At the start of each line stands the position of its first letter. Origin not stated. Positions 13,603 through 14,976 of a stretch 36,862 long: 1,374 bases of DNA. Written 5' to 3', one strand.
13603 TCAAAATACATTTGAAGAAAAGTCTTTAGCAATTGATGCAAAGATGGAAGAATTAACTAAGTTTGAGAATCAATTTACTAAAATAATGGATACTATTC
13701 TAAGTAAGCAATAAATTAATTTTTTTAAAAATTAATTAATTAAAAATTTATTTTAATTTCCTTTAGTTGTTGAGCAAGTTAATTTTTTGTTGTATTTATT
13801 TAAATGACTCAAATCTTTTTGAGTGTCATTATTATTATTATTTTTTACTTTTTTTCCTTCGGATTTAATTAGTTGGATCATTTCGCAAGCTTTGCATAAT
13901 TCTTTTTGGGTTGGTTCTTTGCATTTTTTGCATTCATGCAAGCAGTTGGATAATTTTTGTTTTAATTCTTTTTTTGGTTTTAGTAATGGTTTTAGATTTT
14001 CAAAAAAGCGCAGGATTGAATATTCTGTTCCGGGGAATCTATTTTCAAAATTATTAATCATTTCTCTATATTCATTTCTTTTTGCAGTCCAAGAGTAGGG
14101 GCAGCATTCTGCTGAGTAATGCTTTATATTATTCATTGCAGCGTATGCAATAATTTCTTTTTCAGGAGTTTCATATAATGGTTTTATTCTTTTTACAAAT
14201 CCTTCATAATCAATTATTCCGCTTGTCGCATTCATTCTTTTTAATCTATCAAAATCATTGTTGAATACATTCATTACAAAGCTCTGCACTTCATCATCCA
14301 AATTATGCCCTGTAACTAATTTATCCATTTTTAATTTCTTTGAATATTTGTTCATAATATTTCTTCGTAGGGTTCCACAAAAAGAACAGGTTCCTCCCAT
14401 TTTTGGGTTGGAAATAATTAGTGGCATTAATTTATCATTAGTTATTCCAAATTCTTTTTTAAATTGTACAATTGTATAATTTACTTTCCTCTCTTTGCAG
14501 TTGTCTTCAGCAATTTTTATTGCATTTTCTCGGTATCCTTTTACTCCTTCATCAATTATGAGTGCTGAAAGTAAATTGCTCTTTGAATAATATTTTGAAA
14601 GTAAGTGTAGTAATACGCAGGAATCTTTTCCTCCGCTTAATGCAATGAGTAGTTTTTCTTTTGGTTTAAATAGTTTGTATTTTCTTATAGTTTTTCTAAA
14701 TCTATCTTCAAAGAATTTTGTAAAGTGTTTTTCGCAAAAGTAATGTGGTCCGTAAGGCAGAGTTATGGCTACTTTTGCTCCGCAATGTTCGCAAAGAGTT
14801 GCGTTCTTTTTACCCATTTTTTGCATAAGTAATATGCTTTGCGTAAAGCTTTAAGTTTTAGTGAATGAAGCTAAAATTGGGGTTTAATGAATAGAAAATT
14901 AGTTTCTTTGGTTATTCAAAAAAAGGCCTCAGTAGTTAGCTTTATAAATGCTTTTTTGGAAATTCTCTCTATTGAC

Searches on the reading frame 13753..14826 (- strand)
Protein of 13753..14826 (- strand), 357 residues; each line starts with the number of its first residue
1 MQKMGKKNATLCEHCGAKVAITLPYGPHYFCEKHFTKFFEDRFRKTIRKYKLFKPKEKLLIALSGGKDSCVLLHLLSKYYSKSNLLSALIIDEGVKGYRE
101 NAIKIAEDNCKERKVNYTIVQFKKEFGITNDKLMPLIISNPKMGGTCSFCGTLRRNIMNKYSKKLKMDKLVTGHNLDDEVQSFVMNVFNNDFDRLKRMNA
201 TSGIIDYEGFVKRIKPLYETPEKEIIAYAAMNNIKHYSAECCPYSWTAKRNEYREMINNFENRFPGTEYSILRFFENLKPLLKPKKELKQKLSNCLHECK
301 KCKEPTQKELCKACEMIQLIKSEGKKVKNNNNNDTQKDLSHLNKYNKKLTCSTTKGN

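Call 77: search_protein_families(library=pfam, proteins=[window:13753-14826:-], max_evalue=0.00001)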
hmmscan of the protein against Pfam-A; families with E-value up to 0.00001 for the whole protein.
window:13753-14826:- (357 aa): 1 family
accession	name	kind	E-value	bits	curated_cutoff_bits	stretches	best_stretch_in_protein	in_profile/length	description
PF01171.26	ATP_bind_3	-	2.1e-16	60.6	27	1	58-238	1-165/182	PP-loop family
